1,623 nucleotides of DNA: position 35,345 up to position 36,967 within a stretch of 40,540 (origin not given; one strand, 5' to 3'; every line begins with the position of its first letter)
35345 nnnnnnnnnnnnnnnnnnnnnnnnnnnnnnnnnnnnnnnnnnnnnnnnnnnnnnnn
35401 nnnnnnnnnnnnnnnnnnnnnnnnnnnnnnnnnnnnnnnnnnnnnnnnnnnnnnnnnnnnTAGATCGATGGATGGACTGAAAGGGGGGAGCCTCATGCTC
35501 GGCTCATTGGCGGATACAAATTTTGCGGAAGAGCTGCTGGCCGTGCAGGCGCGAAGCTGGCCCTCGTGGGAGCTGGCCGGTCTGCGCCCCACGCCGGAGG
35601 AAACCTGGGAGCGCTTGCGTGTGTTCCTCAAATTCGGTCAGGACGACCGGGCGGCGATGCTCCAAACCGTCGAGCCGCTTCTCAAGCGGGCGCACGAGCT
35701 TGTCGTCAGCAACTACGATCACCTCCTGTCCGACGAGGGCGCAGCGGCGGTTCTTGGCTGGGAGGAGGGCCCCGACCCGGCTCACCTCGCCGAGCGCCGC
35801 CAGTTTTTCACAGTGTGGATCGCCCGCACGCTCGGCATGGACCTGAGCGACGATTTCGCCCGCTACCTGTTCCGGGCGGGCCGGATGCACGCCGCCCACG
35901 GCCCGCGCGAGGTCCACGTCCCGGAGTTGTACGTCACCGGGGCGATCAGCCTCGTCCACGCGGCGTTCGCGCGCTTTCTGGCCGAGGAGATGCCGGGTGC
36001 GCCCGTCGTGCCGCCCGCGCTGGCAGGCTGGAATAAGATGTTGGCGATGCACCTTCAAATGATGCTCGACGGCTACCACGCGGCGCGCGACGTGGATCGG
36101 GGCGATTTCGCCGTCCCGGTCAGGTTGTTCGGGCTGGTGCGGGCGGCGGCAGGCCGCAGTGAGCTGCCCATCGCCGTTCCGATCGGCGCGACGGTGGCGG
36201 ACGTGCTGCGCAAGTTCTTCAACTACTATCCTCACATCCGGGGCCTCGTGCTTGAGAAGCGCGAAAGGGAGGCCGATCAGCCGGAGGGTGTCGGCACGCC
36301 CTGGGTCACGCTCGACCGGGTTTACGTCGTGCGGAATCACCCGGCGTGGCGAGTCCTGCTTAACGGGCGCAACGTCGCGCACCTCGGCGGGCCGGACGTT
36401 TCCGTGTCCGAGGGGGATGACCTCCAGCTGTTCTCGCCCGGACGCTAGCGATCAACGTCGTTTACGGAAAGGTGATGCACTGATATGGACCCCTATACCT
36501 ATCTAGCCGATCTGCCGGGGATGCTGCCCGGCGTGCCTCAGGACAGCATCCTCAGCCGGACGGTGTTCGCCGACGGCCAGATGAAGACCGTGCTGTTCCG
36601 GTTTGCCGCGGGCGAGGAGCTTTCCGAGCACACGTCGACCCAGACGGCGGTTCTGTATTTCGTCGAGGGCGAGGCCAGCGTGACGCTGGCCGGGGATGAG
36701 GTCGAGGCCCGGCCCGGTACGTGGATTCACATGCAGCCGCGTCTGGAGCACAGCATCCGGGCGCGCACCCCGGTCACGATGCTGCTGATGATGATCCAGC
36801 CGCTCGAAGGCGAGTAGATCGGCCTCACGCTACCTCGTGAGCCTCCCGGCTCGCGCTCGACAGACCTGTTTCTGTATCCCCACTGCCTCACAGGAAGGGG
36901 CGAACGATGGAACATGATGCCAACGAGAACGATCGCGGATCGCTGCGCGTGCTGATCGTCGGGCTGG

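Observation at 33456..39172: Candidate undescribed gas-sensing N-oxide/hydroxylamine redox module under a Dnr-type regulator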

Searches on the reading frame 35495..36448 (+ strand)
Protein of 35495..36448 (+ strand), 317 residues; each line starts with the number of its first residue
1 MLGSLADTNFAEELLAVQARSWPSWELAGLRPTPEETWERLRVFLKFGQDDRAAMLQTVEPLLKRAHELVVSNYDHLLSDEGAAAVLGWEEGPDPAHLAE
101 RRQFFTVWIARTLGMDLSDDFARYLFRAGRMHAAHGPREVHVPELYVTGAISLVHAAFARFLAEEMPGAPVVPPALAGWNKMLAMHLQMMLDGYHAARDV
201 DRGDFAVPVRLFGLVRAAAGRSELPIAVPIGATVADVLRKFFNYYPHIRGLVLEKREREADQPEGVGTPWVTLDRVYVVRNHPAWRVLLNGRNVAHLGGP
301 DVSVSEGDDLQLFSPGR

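Call 3: search_protein_families(library=pfam, proteins=[window:35495-36448:+], max_evalue=0.1)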
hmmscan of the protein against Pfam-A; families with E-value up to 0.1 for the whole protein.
window:35495-36448:+ (317 aa): 2 families
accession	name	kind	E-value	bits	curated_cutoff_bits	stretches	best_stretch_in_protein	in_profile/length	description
PF11563.14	Protoglobin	-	7.5e-12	46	25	1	37-197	4-155/158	Protoglobin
PF02597.26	ThiS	-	0.00017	22.5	22.5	1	209-315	1-72/76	ThiS family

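Call 4: search_protein_families(library=ncbifam, proteins=[window:35495-36448:+], max_evalue=0.1)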
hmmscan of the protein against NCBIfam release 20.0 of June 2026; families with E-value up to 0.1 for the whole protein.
window:35495-36448:+ (317 aa): 2 families
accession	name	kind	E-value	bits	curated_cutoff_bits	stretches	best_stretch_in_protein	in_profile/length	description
NF041918.1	SAMP1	equivalog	4.6e-11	43.1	60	2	209-256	3-50/91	ubiquitin-like small modifier protein 1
TIGR01687.1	moaD_arch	subfamily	3.6e-07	30.6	49.5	1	207-255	1-48/88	MoaD family protein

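Call 63: list_cluster_members(proteins=[window:35495-36448:+, window:36907-38196:+, window:38199-39107:+, window:34660-35055:+, window:35056-35460:+, window:33456-34139:+, window:36485-36817:+, window:34312-34542:+])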
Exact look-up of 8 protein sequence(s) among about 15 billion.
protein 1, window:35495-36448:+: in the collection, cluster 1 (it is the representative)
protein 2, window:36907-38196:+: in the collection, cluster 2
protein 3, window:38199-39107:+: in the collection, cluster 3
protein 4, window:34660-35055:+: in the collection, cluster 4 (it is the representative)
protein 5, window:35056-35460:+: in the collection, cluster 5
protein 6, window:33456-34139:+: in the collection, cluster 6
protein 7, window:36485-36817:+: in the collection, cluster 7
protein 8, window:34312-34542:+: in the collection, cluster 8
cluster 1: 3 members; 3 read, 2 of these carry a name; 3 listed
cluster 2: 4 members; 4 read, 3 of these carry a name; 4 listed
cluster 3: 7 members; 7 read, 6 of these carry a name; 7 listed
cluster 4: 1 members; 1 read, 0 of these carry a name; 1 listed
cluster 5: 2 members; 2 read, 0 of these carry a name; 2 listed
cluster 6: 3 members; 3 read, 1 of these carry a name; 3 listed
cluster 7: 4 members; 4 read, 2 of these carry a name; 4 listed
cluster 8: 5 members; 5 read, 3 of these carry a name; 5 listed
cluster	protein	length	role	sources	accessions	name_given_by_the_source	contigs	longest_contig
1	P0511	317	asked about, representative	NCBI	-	-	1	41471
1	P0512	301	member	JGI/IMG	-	molybdopterin converting factor small subunit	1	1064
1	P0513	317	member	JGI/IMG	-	molybdopterin converting factor small subunit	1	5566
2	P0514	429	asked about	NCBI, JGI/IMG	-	-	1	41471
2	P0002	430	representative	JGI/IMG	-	hydroxylamine dehydrogenase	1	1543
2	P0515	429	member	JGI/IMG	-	hydroxylamine dehydrogenase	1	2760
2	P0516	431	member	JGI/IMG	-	hydroxylamine dehydrogenase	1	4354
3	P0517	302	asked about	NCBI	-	-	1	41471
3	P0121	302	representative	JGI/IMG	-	hypothetical protein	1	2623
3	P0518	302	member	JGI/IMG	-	hypothetical protein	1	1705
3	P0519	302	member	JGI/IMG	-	hypothetical protein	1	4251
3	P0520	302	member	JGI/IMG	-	hypothetical protein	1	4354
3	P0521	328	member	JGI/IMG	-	hypothetical protein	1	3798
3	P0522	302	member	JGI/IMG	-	hypothetical protein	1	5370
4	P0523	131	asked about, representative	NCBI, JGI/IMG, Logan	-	-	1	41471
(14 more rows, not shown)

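Call 65: find_related_loci(query=A3, collection=metagenome_contigs, flank=8000)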
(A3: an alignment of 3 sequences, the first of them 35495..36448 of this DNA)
Query A3 (317 aa) in metagenome_contigs; peptide patterns used: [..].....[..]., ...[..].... (x = any residue, [..] = any of these).
187 stretches matched a pattern; 1 encode a relative of the query (tblastn E <= 1e-3); 1 distinct loci.
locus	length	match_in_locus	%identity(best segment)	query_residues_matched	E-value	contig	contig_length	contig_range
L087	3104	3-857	100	33-317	0e+0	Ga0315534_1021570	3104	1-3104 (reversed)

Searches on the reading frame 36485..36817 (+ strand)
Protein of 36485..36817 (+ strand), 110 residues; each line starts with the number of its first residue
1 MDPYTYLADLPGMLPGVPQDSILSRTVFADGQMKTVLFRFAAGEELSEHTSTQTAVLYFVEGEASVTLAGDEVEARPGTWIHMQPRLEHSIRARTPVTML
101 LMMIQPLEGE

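Call 3: search_protein_families(library=pfam, proteins=[window:36485-36817:+], max_evalue=0.1)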
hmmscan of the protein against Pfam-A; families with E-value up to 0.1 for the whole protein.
window:36485-36817:+ (110 aa): 8 families
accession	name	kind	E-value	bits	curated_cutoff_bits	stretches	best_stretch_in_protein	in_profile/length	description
PF07883.17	Cupin_2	-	1.5e-09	37.9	27.2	1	37-101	2-68/70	Cupin domain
PF12973.13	Cupin_7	-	0.00011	22.5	27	1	34-103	34-98/105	ChrR Cupin-like domain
PF02311.25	AraC_binding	-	0.00012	22.3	21.1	1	45-97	15-69/135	AraC-like ligand binding domain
PF05899.18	Cupin_3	-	0.0013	18.8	23.5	1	29-94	3-67/74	EutQ-like cupin domain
PF14525.12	AraC_binding_2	-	0.0078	16.4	27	1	46-105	47-107/173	AraC-binding-like domain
PF05726.19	Pirin_C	-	0.0083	16.9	27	1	38-108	4-73/103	Pirin C-terminal cupin domain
PF06339.18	Ectoine_synth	-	0.03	15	27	1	41-109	43-113/127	Ectoine synthase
PF07385.18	Lyx_isomer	-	0.063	12.9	20.8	1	47-95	130-178/222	D-lyxose isomerase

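Call 4: search_protein_families(library=ncbifam, proteins=[window:36485-36817:+], max_evalue=0.1)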
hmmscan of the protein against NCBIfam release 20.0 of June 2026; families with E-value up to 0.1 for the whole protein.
window:36485-36817:+ (110 aa): 7 families
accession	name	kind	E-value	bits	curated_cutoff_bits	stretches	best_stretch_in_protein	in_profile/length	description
NF008376.0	PRK11171.1-5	equivalog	9.2e-05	21.7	338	1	41-97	78-134/278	(S)-ureidoglycine aminohydrolase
NF008373.0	PRK11171.1-2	equivalog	0.00058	19.1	445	1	42-95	79-132/274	(S)-ureidoglycine aminohydrolase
NF040771.1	AAH_UGLYAH2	exception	0.002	17.4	350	1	42-97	74-129/267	bifunctional allantoicase/(S)-ureidoglycine aminohydrolase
TIGR03214.2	ura-cupin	equivalog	0.0071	15.8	200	1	34-101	48-120/249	(S)-ureidoglycine aminohydrolase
NF049940.1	MandnitrLy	equivalog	0.0073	16.1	140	1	31-105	33-108/130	(R)-mandelonitrile lyase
NF040893.1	SAVMC3_10250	subfamily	0.026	14.8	50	1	24-91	23-92/234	SAVMC3_10250 family protein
NF009806.0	PRK13290.1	subfamily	0.053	13.6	128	1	42-109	44-113/130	ectoine synthase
